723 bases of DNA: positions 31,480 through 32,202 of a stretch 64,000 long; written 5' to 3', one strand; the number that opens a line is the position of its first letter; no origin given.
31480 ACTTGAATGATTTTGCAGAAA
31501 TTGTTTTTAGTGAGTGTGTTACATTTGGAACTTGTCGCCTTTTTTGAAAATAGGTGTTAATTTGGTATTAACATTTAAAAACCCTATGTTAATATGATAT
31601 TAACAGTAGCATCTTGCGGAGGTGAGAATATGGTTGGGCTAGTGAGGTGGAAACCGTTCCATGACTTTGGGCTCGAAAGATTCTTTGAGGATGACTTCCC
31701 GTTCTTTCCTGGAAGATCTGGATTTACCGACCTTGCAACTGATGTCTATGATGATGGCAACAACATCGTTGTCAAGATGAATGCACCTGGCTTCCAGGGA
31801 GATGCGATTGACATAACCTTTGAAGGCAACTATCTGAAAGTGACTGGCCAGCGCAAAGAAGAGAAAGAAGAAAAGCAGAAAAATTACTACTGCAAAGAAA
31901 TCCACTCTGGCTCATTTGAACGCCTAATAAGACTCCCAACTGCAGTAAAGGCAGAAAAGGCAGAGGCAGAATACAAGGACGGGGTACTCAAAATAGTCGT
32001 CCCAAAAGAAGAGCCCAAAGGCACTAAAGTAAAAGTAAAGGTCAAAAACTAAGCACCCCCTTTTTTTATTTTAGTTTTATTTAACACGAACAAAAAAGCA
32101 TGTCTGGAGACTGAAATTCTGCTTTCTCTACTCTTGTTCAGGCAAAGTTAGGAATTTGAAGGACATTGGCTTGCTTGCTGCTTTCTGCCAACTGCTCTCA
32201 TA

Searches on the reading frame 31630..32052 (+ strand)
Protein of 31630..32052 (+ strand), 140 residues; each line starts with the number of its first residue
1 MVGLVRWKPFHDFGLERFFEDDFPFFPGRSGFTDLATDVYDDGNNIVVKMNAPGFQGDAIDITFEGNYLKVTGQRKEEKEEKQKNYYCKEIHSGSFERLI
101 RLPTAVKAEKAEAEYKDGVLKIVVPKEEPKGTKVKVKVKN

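Call 9: search_protein_families(library=pfam, proteins=[window:31630-32052:+], max_evalue=0.01)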
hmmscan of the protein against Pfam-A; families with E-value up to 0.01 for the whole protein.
window:31630-32052:+ (140 aa): 2 families
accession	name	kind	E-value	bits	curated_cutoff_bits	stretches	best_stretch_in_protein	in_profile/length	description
PF00011.27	HSP20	-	1.8e-21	76.6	20.8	1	40-134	3-97/102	Hsp20/alpha crystallin family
PF17886.7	ArsA_HSP20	-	6.6e-06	26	22.5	1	44-122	2-61/63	HSP20-like domain found in ArsA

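Call 10: search_protein_families(library=ncbifam, proteins=[window:31630-32052:+], max_evalue=0.01)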
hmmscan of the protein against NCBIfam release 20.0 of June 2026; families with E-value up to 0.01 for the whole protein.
window:31630-32052:+ (140 aa): 5 families
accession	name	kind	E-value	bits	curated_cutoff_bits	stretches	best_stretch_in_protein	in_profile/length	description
NF042420.1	Hsp18_Clos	equivalog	3e-22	79.3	195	1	15-135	24-143/147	heat shock protein Hsp18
NF041799.1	Hsp14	equivalog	2.7e-21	75.7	100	1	36-136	20-117/118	archaeal heat shock protein Hsp14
NF041800.1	Hsp20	equivalog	3.2e-14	52.8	140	1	37-138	76-161/162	archaeal heat shock protein Hsp20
NF008013.0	PRK10743.1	equivalog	5.3e-06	26.6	212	1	42-128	43-125/137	small heat shock chaperone IbpA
NF008618.0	PRK11597.1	equivalog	9.4e-06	25.6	207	1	42-131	41-126/142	small heat shock chaperone IbpB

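Call 17: find_homologous_proteins(query=window:31630-32052:+)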
Query window:31630-32052:+ (140 aa): 114 proteins with E <= 0.001 among 140 candidates.
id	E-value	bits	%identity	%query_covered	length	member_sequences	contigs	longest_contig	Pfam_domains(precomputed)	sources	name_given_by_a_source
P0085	3.2e-89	314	100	100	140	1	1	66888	PF00011.28,PF17886.8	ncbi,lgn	ncbi:MAG: Hsp20/alpha crystallin family protein [Candidatus Anstonellaceae archaeon]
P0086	8.7e-76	271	86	100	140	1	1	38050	PF00011.28,PF17886.8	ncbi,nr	ncbi:MAG: Hsp20/alpha crystallin family protein [Candidatus Micrarchaeota archaeon]|nr:Hsp20/alpha c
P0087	6.5e-65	235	76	94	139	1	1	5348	PF00011.28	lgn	-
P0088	2.3e-63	230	73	92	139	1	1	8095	PF00011.28,PF17886.8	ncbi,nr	ncbi:MAG: Hsp20/alpha crystallin family protein [Candidatus Micrarchaeota archaeon]|nr:Hsp20/alpha c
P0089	2.2e-39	153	55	97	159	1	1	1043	PF00011.28,PF17886.8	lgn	-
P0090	6.9e-38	148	57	89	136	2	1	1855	PF00011.28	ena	-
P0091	6.3e-37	145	54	97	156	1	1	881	PF00011.28,PF17886.8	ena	-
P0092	4.0e-34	135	47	97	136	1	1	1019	PF00011.28,PF17886.8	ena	-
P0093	2.1e-32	130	54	91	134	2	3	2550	PF00011.28,PF04969.23,PF17886.8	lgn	-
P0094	4.3e-31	126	49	97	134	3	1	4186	PF00011.28,PF04969.23,PF17886.8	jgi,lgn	jgi:HSP20 family protein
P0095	1.2e-30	124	53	91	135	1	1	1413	PF00011.28,PF04969.23,PF17886.8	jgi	jgi:HSP20 family protein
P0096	1.3e-30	124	52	99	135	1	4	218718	PF00011.28,PF04969.23,PF17886.8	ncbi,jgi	jgi:HSP20 family protein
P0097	1.3e-30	124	39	99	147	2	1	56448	PF00011.28,PF17886.8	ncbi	-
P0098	1.4e-30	124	54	89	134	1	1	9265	PF00011.28,PF04969.23,PF17886.8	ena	-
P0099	1.6e-30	124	52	99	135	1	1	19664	PF00011.28,PF04969.23,PF17886.8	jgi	jgi:HSP20 family protein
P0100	1.9e-30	124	50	99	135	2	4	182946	PF00011.28,PF04969.23,PF17886.8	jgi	jgi:HSP20 family protein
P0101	2.1e-30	123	52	91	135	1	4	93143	PF00011.28,PF04969.23,PF17886.8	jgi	jgi:HSP20 family protein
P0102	2.1e-30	123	53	89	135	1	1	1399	PF00011.28,PF04969.23,PF17886.8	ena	-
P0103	2.1e-30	123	51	99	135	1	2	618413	PF00011.28,PF04969.23,PF17886.8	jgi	jgi:HSP20 family protein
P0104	2.3e-30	123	52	99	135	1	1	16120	PF00011.28,PF04969.23,PF17886.8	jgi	jgi:HSP20 family protein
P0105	2.4e-30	123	52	91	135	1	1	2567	PF00011.28,PF04969.23,PF17886.8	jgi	jgi:HSP20 family protein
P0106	2.7e-30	123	51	99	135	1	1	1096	PF00011.28,PF04969.23,PF17886.8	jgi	-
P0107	3.2e-30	123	53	91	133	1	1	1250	PF00011.28,PF04969.23,PF17886.8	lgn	-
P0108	3.2e-30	123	52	91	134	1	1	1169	PF00011.28,PF04969.23,PF17886.8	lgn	-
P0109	3.3e-30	123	52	91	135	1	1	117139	PF00011.28,PF04969.23,PF17886.8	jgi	jgi:HSP20 family protein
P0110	3.4e-30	123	47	98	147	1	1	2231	PF00011.28,PF17886.8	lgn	-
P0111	3.8e-30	123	52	91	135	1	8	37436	PF00011.28,PF04969.23,PF17886.8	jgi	jgi:HSP20 family protein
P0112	4.7e-30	122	52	91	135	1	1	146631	PF00011.28,PF04969.23,PF17886.8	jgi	jgi:HSP20 family protein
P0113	4.9e-30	122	52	91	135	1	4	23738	PF00011.28,PF04969.23,PF17886.8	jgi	jgi:HSP20 family protein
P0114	5.1e-30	122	51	95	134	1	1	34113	PF00011.28,PF04969.23,PF17886.8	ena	-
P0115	5.6e-30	122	53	91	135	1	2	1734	PF00011.28,PF04969.23,PF17886.8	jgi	jgi:HSP20 family protein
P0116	5.9e-30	122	52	89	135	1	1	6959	PF00011.28,PF17886.8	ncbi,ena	-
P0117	6.7e-30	122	52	91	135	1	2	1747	PF00011.28,PF04969.23,PF17886.8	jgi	jgi:HSP20 family protein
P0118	8.9e-30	121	45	90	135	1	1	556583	PF00011.28,PF04969.23,PF17886.8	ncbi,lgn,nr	ncbi:MAG: hypothetical protein KatS3mg096_077 [Candidatus Parcubacteria bacterium]|nr:MAG: hypotheti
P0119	1.1e-29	121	50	99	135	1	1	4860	PF00011.28,PF04969.23,PF17886.8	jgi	jgi:HSP20 family protein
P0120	1.1e-29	121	49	97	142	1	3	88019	PF00011.28,PF17886.8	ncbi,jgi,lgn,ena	jgi:HSP20 family protein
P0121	1.2e-29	121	53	91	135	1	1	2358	PF00011.28,PF04969.23,PF17886.8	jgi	jgi:HSP20 family protein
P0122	1.3e-29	121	52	91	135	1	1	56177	PF00011.28,PF04969.23,PF17886.8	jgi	jgi:HSP20 family protein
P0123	1.5e-29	121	52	91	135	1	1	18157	PF00011.28,PF04969.23,PF17886.8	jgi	jgi:HSP20 family protein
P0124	1.6e-29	121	52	91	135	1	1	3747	PF00011.28,PF04969.23,PF17886.8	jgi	jgi:HSP20 family protein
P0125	1.7e-29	120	48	95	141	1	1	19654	PF27746.1,PF00011.28,PF17886.8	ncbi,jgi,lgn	-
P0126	2.1e-29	120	51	91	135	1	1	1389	PF00011.28,PF04969.23,PF17886.8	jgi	jgi:HSP20 family protein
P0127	2.4e-29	120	51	91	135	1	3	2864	PF00011.28,PF04969.23,PF17886.8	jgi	jgi:HSP20 family protein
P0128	3.6e-29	119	51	91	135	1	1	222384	PF00011.28,PF04969.23,PF17886.8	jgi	jgi:HSP20 family protein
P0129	4.0e-29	119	51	91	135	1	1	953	PF00011.28,PF04969.23,PF17886.8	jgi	jgi:HSP20 family protein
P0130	4.1e-29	119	51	91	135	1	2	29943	PF00011.28,PF04969.23,PF17886.8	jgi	jgi:HSP20 family protein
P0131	4.5e-29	119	51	91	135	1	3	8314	PF00011.28,PF04969.23,PF17886.8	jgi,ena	-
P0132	5.4e-29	119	49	99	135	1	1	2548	PF00011.28,PF04969.23,PF17886.8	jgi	-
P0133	5.7e-29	119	51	91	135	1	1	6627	PF00011.28,PF04969.23,PF17886.8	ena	-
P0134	5.9e-29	119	50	99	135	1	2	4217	PF00011.28,PF04969.23,PF17886.8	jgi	jgi:HSP20 family protein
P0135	9.0e-29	118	50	99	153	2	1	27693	PF00011.28,PF04969.23,PF17886.8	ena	-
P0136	9.1e-29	118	50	99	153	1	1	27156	PF00011.28,PF04969.23,PF17886.8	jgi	jgi:HSP20 family protein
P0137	1.7e-28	117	47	89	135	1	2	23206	PF00011.28,PF04969.23,PF17886.8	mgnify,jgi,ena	mgnify:CR=1 FL=1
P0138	4.1e-28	116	50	99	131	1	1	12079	PF00011.28,PF04969.23,PF17886.8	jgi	jgi:HSP20 family protein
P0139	4.4e-28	116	47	99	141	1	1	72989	PF00011.28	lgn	-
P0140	6.1e-28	115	50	89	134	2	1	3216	PF00011.28,PF04969.23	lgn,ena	-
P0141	1.5e-27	114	49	99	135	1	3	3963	PF00011.28,PF04969.23,PF17886.8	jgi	jgi:HSP20 family protein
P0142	3.6e-27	113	48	99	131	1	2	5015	PF00011.28,PF04969.23,PF17886.8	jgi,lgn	jgi:HSP20 family protein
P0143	5.8e-27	112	50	92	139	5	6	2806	PF00011.28,PF17886.8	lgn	-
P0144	1.2e-26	111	43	94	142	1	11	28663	PF27746.1,PF00011.28,PF17886.8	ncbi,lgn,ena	-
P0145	1.3e-26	111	44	93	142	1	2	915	PF27746.1,PF00011.28,PF17886.8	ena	-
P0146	5.4e-26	109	43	96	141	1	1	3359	PF00011.28,PF17886.8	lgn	-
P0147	5.6e-26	109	51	91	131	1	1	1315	PF00011.28,PF17886.8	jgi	jgi:HSP20 family protein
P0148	2.2e-25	107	44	97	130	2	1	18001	PF00011.28,PF17886.8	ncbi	-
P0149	5.2e-24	103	50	90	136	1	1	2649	PF00011.28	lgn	-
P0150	7.1e-24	102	43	99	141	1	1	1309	PF00011.28,PF17886.8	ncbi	-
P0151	3.3e-23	100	41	91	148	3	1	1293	PF27746.1,PF00011.28,PF04969.23,PF17886.8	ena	-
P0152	4.3e-23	100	41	98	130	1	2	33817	PF00011.28,PF17886.8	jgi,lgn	-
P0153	6.8e-23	99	44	89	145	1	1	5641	PF00011.28,PF17886.8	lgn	-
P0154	6.4e-22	96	47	74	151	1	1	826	PF00011.28,PF17886.8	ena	-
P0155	4.3e-21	93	40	91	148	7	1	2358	PF27746.1,PF00011.28,PF17886.8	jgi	jgi:HSP20 family protein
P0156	1.8e-20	91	40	91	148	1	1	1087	PF27746.1,PF00011.28,PF17886.8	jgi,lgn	-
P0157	2.6e-20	91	41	97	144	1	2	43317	PF00011.28,PF17886.8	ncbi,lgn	-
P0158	2.6e-20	91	38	97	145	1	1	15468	PF00011.28,PF17886.8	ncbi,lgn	-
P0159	4.3e-20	90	36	99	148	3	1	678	PF27746.1,PF00011.28,PF17886.8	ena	-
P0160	7.7e-20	89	38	98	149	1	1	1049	PF00011.28,PF17886.8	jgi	jgi:HSP20 family protein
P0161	1.8e-18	85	41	99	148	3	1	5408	PF27746.1,PF00011.28,PF17886.8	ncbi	-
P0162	2.9e-18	84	38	99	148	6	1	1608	PF27746.1,PF00011.28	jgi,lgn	-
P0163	1.0e-17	82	36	98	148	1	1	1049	PF00011.28,PF17886.8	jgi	-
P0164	1.4e-17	82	38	99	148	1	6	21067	PF00011.28,PF17886.8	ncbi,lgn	-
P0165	8.4e-17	79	39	85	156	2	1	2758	PF27746.1,PF00011.28,PF04969.23,PF17886.8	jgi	-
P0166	1.7e-16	78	44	73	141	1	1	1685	PF27746.1,PF00011.28,PF17886.8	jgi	jgi:HSP20 family protein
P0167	1.7e-16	78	42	71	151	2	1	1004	PF00011.28,PF17886.8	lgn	-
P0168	2.3e-16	78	38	96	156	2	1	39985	PF00011.28,PF17886.8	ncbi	-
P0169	2.5e-16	78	40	91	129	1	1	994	PF00011.28,PF17886.8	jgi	jgi:HSP20 family protein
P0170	5.2e-16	77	45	73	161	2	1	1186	PF27746.1,PF00011.28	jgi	-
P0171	2.3e-15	75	36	88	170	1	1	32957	PF00011.28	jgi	jgi:HSP20 family protein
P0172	7.2e-15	73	39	73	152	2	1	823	PF27746.1,PF00011.28,PF17886.8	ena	-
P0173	1.1e-14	72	40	73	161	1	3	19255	PF27746.1,PF00011.28,PF17886.8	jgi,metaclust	metaclust:\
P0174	1.4e-14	72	38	96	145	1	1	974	PF00011.28,PF17886.8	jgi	jgi:HSP20 family protein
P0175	2.0e-14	72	44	66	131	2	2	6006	PF00011.28,PF17886.8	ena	-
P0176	2.2e-14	71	32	99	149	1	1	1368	PF00011.28,PF17886.8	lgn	-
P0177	3.9e-14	71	33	99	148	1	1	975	PF00011.28,PF17886.8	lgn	-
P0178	1.2e-13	69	36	86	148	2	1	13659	PF27746.1,PF00011.28,PF17886.8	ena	-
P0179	1.8e-13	69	41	66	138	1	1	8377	PF27746.1,PF00011.28,PF17886.8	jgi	-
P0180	5.0e-13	67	40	74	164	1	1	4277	PF00011.28,PF17886.8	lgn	-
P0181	1.2e-12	66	35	88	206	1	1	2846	PF00011.28,PF17886.8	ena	-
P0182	2.1e-12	65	35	88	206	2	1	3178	PF27746.1,PF00011.28,PF17886.8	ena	-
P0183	2.6e-12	65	31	86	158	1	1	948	PF00011.28,PF17886.8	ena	-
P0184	2.6e-12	65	34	94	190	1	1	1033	PF27746.1,PF00011.28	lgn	-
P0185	6.2e-12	64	30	86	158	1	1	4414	PF00011.28,PF17886.8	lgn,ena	-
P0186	6.2e-12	64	36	96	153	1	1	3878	PF00011.28,PF17886.8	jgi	jgi:HSP20 family protein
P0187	6.9e-12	63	30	86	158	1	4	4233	PF00011.28,PF17886.8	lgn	-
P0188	2.0e-11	62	37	64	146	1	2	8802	PF00011.28,PF17886.8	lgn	-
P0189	2.3e-11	62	32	86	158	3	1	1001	PF00011.28,PF17886.8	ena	-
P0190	3.2e-11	61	29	86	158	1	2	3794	PF00011.28,PF17886.8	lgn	-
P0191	4.4e-10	58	39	69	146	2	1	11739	PF27746.1,PF00011.28,PF17886.8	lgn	-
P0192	1.5e-9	56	34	99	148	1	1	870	PF27746.1,PF00011.28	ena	-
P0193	3.9e-9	55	40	63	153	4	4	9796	PF00011.28,PF17886.8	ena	-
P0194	7.2e-9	54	34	97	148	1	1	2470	PF27746.1,PF00011.28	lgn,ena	-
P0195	7.3e-9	54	33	97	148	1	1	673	PF27746.1,PF00011.28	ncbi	-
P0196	1.7e-8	52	39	63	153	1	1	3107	PF27746.1,PF00011.28,PF17886.8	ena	-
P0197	7.3e-8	50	30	88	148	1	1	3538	PF00011.28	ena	-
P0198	1.8e-7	49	29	95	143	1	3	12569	PF00011.28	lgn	-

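Call 18: find_encoding_contigs(protein=P0086, flank=5000, max_places=3)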
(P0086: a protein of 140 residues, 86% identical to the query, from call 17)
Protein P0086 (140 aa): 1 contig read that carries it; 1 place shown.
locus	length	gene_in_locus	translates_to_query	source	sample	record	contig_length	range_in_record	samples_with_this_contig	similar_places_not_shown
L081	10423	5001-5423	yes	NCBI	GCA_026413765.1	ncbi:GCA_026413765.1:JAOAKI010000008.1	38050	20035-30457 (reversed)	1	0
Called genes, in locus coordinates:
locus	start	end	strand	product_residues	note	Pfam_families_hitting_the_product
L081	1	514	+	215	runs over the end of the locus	PF00923:TAL_FSA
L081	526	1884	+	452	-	PF01909:NTP_transf_2 (weak), PF09249:tRNA_NucTransf2, PF21133:CAA_C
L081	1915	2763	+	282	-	-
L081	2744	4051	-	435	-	PF01071:GARS_A, PF02843:GARS_C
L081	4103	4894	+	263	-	-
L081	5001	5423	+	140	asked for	PF00011:HSP20, PF17886:ArsA_HSP20 (faint)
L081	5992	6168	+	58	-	-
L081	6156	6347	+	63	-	-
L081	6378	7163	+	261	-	PF00702:Hydrolase, PF13344:Hydrolase_6, PF13242:Hydrolase_like, PF13419:HAD_2 (weak)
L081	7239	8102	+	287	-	-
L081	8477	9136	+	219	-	-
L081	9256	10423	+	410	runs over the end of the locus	PF00390:malic, PF00208:ELFV_dehydrog (weak), PF03949:Malic_M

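Call 19: find_encoding_contigs(protein=P0087, flank=5000, max_places=3)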
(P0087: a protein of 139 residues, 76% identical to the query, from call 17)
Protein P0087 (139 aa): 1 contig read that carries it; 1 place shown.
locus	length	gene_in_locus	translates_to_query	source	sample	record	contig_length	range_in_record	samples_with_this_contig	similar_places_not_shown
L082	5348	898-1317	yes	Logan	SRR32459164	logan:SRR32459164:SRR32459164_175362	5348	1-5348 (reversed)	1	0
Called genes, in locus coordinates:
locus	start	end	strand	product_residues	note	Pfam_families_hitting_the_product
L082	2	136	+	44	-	?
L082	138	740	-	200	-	-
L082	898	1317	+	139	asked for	PF00011:HSP20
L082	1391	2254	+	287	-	PF13691:Lactamase_B_4, PF23023:Anti-Pycsar_Apyc1, PF00753:Lactamase_B, PF12706:Lactamase_B_2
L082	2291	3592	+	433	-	PF01336:tRNA_anti-codon, PF00152:tRNA-synt_2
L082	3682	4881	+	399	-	PF00989:PAS, PF08448:PAS_4, PF13426:PAS_9, PF08447:PAS_3, PF00512:HisKA (weak), PF02518:HATPase_c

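Call 20: find_encoding_contigs(protein=P0088, flank=5000, max_places=3)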
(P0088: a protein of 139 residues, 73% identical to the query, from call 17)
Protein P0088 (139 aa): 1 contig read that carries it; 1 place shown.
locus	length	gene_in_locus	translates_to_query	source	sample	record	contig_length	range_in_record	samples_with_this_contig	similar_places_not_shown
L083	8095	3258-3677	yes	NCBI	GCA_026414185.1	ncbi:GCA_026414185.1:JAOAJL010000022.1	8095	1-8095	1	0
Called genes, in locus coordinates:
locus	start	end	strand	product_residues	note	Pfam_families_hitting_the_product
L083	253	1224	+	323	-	PF01699:Na_Ca_ex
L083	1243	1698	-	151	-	PF03477:ATP-cone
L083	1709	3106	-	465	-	PF00939:Na_sulph_symp (faint), PF02040:ArsB, PF03600:CitMHS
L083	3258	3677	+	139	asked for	PF00011:HSP20, PF17886:ArsA_HSP20 (weak)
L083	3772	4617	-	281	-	PF03477:ATP-cone (weak), PF22357:AF1548-like_C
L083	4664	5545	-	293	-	-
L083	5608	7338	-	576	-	PF04675:DNA_ligase_A_N, PF01068:DNA_ligase_A_M, PF04679:DNA_ligase_A_C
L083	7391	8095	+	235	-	?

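Call 26: search_protein_families(library=pfam, proteins=[L082:138-740:-, L081:4103-4894:+, L083:3772-4617:-, L083:1243-1698:-, L083:4664-5545:-, L081:5992-6168:+, L081:6156-6347:+, L081:7239-8102:+, L081:8477-9136:+], max_evalue=0.1)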
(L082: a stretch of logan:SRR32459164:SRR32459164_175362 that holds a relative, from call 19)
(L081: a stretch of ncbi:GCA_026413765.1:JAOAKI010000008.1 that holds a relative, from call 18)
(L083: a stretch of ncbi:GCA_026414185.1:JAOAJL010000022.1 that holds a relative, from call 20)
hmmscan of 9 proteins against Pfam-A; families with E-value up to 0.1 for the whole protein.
L082:138-740:- (200 aa): 0 families

L081:4103-4894:+ (263 aa): 0 families

L083:3772-4617:- (281 aa): 4 families
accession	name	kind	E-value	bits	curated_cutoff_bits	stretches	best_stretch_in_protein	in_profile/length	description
PF22357.2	AF1548-like_C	-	1.4e-07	31.9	23.9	1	221-277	1-56/56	AF1548-like, C-terminal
PF03477.21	ATP-cone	-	1.5e-07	32.3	25.8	1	5-63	1-66/88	ATP cone domain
PF04471.18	Mrr_cat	-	0.00051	20.6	21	1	87-193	5-97/115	Restriction endonuclease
PF02021.23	UPF0102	-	0.036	14.9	23.6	1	92-151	2-48/80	Uncharacterised protein family UPF0102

L083:1243-1698:- (151 aa): 3 families
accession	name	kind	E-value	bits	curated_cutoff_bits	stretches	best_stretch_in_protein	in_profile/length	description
PF03477.21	ATP-cone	-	2.1e-13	51.1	25.8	1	1-80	1-83/88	ATP cone domain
PF21328.3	Gp44_lid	-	0.02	15.5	27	0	57-83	23-49/63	Sliding-clamp-loader large subunit, AAA+ ATPase lid domain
PF01795.25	Methyltransf_5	-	0.06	13.3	27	1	10-68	138-196/309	MraW methylase family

L083:4664-5545:- (293 aa): 2 families
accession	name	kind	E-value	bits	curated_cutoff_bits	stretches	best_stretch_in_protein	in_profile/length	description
PF02931.28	Neur_chan_LBD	-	0.00082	19.3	26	1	81-169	118-214/216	Neurotransmitter-gated ion-channel ligand binding domain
PF02932.22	Neur_chan_memb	-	0.0051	17.5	28.1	1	179-257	2-80/233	Neurotransmitter-gated ion-channel transmembrane region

L081:5992-6168:+ (58 aa): 0 families

L081:6156-6347:+ (63 aa): 0 families

L081:7239-8102:+ (287 aa): 1 family
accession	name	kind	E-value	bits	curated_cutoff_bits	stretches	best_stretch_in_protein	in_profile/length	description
PF19946.4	DUF6408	-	0.027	14.9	25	1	222-243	5-26/42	Family of unknown function (DUF6408)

L081:8477-9136:+ (219 aa): 0 families

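Call 42: find_encoding_contigs(protein=P0085, flank=1000, max_places=3)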
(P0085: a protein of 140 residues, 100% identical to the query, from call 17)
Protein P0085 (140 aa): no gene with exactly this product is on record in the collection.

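Call 45: list_cluster_members(proteins=[P0085, P0291, P0277, P0002])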
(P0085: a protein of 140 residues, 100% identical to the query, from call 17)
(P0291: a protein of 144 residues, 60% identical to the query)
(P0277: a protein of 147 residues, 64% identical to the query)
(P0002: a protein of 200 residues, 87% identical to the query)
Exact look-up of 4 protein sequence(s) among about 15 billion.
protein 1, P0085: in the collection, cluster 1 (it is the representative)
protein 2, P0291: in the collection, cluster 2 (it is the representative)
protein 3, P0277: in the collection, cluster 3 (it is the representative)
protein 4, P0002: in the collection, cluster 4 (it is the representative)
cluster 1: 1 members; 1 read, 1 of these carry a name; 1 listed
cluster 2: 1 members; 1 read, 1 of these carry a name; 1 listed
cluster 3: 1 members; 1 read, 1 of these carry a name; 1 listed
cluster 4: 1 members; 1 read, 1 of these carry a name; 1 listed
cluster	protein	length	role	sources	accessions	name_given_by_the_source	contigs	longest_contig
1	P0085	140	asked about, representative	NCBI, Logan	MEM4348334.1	MAG: Hsp20/alpha crystallin family protein [Candidatus Anstonellaceae archaeon]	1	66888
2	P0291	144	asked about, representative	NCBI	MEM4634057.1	MAG: helix-turn-helix domain-containing protein [Candidatus Anstonellaceae archaeon]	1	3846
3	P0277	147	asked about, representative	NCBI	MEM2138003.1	MAG: ArsR family transcriptional regulator [Candidatus Anstonellaceae archaeon]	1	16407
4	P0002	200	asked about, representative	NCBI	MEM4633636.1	MAG: helix-turn-helix domain-containing protein [Candidatus Anstonellaceae archaeon]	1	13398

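Call 46: list_cluster_members(proteins=[P0267, P0295, P0210, P0251, P0272, P0285, P0261, P0273, P0284, P0086])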
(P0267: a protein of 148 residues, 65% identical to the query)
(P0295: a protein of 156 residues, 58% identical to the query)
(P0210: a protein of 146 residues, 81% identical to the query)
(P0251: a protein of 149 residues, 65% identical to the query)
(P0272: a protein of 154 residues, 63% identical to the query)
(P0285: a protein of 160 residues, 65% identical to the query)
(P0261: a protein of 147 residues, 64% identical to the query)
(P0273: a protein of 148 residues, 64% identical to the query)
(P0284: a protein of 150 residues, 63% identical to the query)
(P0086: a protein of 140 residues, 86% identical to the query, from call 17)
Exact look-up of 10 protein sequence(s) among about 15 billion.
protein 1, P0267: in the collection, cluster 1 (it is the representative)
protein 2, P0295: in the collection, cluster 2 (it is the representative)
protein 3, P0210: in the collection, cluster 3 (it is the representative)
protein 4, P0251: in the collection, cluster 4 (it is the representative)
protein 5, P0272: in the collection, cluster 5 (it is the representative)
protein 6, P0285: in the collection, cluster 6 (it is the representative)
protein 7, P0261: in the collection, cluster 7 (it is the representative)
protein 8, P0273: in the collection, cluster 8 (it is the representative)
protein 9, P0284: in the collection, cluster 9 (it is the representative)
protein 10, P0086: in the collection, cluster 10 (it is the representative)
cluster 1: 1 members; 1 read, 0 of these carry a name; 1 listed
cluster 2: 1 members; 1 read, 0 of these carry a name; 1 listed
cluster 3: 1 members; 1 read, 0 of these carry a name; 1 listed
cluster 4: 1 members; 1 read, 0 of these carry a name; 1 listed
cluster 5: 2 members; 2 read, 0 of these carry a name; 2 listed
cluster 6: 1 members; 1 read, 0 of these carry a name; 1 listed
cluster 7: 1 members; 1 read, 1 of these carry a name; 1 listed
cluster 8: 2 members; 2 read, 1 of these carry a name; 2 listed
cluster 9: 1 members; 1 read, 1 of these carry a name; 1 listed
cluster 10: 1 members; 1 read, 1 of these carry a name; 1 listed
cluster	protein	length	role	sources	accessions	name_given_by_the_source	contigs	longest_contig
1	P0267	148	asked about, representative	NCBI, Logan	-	-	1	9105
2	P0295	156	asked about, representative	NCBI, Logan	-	-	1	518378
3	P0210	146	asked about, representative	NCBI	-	-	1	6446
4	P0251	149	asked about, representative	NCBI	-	-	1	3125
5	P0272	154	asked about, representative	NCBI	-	-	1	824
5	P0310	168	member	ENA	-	-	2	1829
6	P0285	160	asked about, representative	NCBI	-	-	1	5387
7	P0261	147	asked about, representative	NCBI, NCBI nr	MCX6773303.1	MAG: helix-turn-helix domain-containing protein, partial [Candidatus Micrarchaeota ... | helix-turn-helix domain-containing protein [Candidatus Micrarchaeota archaeon]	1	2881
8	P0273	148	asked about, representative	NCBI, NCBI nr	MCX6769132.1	MAG: ArsR family transcriptional regulator [Candidatus Micrarchaeota archaeon] | ArsR family transcriptional regulator [Candidatus Micrarchaeota archaeon]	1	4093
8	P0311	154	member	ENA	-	-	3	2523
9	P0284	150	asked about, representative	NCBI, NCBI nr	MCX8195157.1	MAG: winged helix-turn-helix domain-containing protein [Candidatus Micrarchaeota archaeon] | winged helix-turn-helix domain-containing protein [Candidatus Micrarchaeota archaeon]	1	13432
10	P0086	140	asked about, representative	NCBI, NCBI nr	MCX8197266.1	MAG: Hsp20/alpha crystallin family protein [Candidatus Micrarchaeota archaeon] | Hsp20/alpha crystallin family protein [Candidatus Micrarchaeota archaeon]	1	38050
